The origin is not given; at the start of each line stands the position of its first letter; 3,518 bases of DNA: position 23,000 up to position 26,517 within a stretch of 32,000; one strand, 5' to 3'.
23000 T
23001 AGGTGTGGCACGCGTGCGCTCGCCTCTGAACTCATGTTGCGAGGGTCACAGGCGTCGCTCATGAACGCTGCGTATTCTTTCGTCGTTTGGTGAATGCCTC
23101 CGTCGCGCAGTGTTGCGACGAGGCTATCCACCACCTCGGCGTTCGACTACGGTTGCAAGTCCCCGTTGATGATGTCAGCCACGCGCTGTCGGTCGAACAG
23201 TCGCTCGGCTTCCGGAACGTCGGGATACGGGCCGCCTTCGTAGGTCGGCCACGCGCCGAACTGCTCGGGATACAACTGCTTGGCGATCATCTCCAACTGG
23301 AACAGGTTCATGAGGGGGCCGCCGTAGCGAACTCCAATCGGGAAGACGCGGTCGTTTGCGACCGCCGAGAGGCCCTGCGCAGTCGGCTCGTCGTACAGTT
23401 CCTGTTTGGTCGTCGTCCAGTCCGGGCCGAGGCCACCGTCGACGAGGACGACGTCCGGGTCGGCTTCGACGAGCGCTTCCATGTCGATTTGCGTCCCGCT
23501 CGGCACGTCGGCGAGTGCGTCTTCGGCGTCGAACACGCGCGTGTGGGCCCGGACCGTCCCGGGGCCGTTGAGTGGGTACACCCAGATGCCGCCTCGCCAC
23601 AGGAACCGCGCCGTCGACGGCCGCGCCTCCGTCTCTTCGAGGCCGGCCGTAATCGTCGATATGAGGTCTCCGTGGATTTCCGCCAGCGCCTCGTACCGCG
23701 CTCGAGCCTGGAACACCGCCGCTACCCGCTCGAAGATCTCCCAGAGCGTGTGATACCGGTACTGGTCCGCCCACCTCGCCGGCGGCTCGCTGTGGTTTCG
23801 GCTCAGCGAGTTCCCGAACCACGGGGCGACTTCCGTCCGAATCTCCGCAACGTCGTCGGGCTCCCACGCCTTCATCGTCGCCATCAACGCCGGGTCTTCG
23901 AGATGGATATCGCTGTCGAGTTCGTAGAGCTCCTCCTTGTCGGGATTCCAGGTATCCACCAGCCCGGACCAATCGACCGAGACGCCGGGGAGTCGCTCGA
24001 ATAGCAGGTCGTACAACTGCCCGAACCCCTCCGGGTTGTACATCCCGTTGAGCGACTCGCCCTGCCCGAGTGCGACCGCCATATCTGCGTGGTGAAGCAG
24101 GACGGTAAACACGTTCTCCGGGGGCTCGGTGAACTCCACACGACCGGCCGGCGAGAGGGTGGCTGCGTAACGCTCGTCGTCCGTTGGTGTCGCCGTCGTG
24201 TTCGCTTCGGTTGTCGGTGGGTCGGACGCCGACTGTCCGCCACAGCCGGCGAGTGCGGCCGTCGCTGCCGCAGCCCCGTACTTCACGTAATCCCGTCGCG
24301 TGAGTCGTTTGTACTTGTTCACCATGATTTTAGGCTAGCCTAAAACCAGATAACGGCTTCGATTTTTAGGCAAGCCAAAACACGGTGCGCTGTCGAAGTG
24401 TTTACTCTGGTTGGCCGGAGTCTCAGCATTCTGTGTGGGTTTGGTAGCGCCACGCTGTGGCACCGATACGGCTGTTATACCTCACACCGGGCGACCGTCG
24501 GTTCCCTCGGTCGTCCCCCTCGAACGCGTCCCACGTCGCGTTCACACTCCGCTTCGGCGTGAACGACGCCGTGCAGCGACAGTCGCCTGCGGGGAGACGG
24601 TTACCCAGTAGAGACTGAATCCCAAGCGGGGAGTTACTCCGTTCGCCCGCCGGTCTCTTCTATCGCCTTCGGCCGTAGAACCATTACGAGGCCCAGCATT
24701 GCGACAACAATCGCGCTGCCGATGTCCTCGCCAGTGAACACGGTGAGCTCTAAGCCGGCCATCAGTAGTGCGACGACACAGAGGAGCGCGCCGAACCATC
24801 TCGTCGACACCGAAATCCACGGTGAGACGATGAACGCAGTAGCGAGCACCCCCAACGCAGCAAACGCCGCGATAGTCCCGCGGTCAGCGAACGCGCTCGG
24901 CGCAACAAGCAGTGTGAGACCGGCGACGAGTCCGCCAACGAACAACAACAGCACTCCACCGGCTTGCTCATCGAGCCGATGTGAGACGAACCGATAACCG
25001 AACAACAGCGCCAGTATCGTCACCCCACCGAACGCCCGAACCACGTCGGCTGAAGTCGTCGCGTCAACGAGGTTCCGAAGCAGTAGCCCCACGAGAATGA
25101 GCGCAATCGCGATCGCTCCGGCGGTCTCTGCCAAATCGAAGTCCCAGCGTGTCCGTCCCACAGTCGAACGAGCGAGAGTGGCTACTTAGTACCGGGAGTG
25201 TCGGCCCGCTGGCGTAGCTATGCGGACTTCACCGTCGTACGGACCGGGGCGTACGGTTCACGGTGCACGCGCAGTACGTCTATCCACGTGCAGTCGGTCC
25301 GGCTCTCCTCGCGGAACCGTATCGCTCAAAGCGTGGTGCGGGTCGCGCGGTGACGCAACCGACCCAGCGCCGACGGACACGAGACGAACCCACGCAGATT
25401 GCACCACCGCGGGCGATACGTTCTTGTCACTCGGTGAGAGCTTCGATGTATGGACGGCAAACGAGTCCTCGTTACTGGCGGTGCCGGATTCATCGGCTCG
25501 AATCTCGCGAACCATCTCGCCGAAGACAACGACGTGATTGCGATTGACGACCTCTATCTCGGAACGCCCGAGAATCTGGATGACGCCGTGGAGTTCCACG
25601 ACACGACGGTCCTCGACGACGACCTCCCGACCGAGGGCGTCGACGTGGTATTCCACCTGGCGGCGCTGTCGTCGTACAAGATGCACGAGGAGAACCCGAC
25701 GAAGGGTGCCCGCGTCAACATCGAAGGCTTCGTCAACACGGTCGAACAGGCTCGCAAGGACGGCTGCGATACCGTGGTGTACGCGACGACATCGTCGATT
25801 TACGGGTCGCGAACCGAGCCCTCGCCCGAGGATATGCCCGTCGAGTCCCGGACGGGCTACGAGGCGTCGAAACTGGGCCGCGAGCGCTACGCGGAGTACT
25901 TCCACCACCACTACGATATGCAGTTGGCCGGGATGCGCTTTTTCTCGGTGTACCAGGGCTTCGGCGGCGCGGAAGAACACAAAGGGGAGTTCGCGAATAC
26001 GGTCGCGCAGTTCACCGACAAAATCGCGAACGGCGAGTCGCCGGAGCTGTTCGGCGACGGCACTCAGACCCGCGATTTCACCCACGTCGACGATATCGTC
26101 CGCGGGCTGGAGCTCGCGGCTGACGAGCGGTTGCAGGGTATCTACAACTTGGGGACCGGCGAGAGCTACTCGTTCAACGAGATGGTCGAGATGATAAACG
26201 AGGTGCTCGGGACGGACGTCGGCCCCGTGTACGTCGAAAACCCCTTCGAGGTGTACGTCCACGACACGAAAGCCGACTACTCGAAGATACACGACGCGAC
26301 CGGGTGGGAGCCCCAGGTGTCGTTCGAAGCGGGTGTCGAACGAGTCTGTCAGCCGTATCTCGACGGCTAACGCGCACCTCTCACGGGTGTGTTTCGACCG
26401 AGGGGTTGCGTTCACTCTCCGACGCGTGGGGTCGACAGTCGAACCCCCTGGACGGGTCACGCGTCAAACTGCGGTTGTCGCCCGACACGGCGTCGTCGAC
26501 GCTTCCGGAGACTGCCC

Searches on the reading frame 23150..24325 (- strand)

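Call 11: search_protein_families(library=pfam, proteins=[window:23150-24325:-], max_evalue=0.01)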
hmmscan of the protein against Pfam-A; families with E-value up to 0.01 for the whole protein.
window:23150-24325:- (392 aa): 1 family
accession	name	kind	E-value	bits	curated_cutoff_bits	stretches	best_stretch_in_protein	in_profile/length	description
PF01497.23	Peripla_BP_2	-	1.3e-09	38.3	27.5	1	194-330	95-231/235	Periplasmic binding protein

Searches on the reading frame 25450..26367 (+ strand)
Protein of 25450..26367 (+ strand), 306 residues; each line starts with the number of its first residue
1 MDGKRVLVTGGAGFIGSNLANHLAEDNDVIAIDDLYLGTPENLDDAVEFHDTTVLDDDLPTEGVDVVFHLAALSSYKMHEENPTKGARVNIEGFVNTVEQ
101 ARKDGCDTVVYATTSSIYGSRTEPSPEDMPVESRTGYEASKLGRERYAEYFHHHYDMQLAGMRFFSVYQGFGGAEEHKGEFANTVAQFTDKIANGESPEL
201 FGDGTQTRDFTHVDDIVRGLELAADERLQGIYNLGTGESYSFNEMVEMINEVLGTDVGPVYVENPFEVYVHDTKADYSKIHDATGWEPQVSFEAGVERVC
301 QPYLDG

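Call 54: find_homologous_proteins(query=window:25450-26367:+, max_evalue=1e-60)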
Query window:25450-26367:+ (306 aa): 2472 proteins with E <= 1e-60 among 8000 candidates; the best 120 are listed.
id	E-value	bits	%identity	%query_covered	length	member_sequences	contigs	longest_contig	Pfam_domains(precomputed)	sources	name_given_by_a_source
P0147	1.5e-204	697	100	100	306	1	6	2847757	PF04321.24,PF16363.12,PF02719.22,PF01073.26,PF07993.19,PF01370.28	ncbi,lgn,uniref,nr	ncbi:NAD-dependent epimerase/dehydratase family protein [Haloferax volcanii]|uniref:GalE family epim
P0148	2.4e-200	683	98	100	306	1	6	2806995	PF04321.24,PF16363.12,PF02719.22,PF01073.26,PF07993.19,PF01370.28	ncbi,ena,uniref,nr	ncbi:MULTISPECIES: NAD-dependent epimerase/dehydratase family protein [Haloferax]|uniref:UDP-glucose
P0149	7.7e-200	681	98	100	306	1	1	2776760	PF04321.24,PF16363.12,PF02719.22,PF01073.26,PF07993.19,PF01370.28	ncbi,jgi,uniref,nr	ncbi:NAD-dependent epimerase/dehydratase family protein [Haloferax volcanii]|jgi:UDP-glucose 4-epime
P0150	2.6e-198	676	97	100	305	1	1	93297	PF04321.24,PF16363.12,PF02719.22,PF01073.26,PF07993.19,PF01370.28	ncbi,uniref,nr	ncbi:NAD-dependent epimerase/dehydratase family protein [Haloferax sp. AB510]|uniref:NAD-dependent e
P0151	5.3e-198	675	97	100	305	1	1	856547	PF04321.24,PF16363.12,PF02719.22,PF01073.26,PF07993.19,PF01370.28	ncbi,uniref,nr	ncbi:NAD-dependent epimerase/dehydratase family protein [Haloferax marisrubri]|uniref:Nucleoside-dip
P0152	1.2e-197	674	96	100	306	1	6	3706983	PF04321.24,PF16363.12,PF02719.22,PF01073.26,PF07993.19,PF01370.28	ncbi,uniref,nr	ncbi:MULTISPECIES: NAD-dependent epimerase/dehydratase family protein [Haloferax]|uniref:NAD-depende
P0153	3.0e-197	673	97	100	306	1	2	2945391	PF04321.24,PF16363.12,PF02719.22,PF01073.26,PF07993.19,PF01370.28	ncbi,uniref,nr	ncbi:NAD-dependent epimerase/dehydratase family protein [Haloferax gibbonsii]|uniref:Nucleoside-diph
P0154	4.1e-197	672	96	100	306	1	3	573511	PF04321.24,PF16363.12,PF02719.22,PF01073.26,PF07993.19,PF01370.28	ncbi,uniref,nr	ncbi:UDP-glucose 4-epimerase [Haloferax sp. BAB-2207]|uniref:UDP-glucose 4-epimerase n=1 Tax=Halofer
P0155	5.7e-197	672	96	100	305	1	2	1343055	PF04321.24,PF16363.12,PF02719.22,PF01073.26,PF07993.19,PF01370.28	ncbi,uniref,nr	ncbi:nucleoside-diphosphate sugar epimerase [Haloferax sp. Atlit-10N]|uniref:NAD-dependent epimerase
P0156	1.1e-196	671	97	100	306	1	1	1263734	PF04321.24,PF16363.12,PF02719.22,PF01073.26,PF07993.19,PF01370.28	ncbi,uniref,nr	ncbi:nucleoside-diphosphate sugar epimerase [Haloferax sp. Atlit-4N]|uniref:NAD-dependent epimerase/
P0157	1.5e-196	670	96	100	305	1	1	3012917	PF04321.24,PF16363.12,PF02719.22,PF01073.26,PF07993.19,PF01370.28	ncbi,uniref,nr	ncbi:NAD-dependent epimerase/dehydratase family protein [Haloferax prahovense]|uniref:NAD-dependent 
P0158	2.0e-196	670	96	100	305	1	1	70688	PF04321.24,PF16363.12,PF02719.22,PF01073.26,PF07993.19,PF01370.28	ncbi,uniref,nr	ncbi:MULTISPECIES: NAD-dependent epimerase/dehydratase family protein [unclassified Haloferax]|unire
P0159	3.1e-196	669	95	100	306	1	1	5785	PF04321.24,PF16363.12,PF02719.22,PF01073.26,PF07993.19,PF01370.28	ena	-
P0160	9.5e-196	668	95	100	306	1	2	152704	PF04321.24,PF16363.12,PF02719.22,PF01073.26,PF07993.19,PF01370.28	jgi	-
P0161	1.1e-195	668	96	100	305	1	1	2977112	PF04321.24,PF16363.12,PF02719.22,PF01073.26,PF07993.19,PF01370.28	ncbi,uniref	ncbi:NAD-dependent epimerase/dehydratase family protein [Haloferax prahovense]|uniref:NAD-dependent 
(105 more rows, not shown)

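Call 55: find_encoding_contigs(protein=P0153, flank=10000, max_places=3)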
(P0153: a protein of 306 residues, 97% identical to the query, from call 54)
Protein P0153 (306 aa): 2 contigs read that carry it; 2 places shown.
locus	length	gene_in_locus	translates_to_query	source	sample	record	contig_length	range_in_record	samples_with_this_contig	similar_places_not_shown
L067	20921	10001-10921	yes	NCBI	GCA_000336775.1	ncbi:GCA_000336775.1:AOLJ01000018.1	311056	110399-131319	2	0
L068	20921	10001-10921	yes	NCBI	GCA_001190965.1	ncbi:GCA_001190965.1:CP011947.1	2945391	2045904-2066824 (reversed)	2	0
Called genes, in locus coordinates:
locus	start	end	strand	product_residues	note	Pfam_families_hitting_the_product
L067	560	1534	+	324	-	PF24038:DUF7347, PF24042:DUF7351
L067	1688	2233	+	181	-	PF07883:Cupin_2 (weak)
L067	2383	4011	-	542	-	PF05048:NosD (weak), PF13229:Beta_helix (weak), PF05048:NosD, PF13229:Beta_helix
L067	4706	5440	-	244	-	-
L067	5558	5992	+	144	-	-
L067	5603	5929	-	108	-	-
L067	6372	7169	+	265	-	PF14329:DUF4386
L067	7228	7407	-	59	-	PF01978:TrmB (weak), PF08279:HTH_11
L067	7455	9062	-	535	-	PF02028:BCCT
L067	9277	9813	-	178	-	-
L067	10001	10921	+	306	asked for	PF01073:3Beta_HSD, PF01370:Epimerase, PF04321:RmlD_sub_bind, PF07993:NAD_binding_4 (faint), PF16363:GDP_Man_Dehyd, PF02719:Polysacc_synt_2 (weak)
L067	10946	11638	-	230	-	PF26236:DUF8054_N, PF26238:DUF8054_M, PF26237:DUF8054_C (weak)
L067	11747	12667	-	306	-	PF22862:HalC8_like_N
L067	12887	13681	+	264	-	PF00392:GntR (faint), PF25213:HVO_A0261_N, PF08350:FilR1_middle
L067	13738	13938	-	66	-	PF01381:HTH_3, PF12844:HTH_19 (weak), PF13443:HTH_26, PF13560:HTH_31 (weak)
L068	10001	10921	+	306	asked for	PF01073:3Beta_HSD, PF01370:Epimerase, PF04321:RmlD_sub_bind, PF07993:NAD_binding_4 (faint), PF16363:GDP_Man_Dehyd, PF02719:Polysacc_synt_2 (weak)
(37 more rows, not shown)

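Call 56: find_encoding_contigs(protein=P0151, flank=10000, max_places=3)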
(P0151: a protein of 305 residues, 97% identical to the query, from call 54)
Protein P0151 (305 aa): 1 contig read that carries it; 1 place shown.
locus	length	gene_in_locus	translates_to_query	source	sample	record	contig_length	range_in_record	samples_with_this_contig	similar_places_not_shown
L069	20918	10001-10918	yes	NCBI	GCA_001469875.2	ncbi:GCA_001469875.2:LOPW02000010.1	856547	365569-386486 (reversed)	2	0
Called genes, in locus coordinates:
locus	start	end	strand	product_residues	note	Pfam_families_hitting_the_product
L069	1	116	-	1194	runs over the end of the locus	PF01835:MG2 (faint)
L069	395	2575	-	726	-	PF05342:Peptidase_M26_N, PF07581:Glug (faint), PF00404:Dockerin_1 (weak)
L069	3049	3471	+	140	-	PF07366:SnoaL, PF12680:SnoaL_2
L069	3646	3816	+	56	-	-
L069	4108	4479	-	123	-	PF12802:MarR_2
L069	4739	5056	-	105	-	PF02150:Zn_ribbon_RPB9, PF07282:Cas12f1-like_TNB (weak)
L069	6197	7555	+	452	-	PF05673:DUF815 (weak), PF13191:AAA_16, PF00004:AAA, PF13401:AAA_22 (weak), PF22606:Cdc6-ORC-like_ATPase_lid, PF22703:Cdc6_lid, PF09079:WHD_Cdc6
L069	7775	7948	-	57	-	PF26261:DUF8065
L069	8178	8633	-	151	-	PF20126:TumE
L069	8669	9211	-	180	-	PF24033:DUF7342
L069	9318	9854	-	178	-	-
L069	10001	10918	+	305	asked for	PF01073:3Beta_HSD, PF01370:Epimerase, PF04321:RmlD_sub_bind, PF07993:NAD_binding_4 (faint), PF16363:GDP_Man_Dehyd, PF02719:Polysacc_synt_2 (weak)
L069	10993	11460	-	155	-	-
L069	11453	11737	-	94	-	PF04014:MazE_antitoxin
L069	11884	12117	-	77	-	-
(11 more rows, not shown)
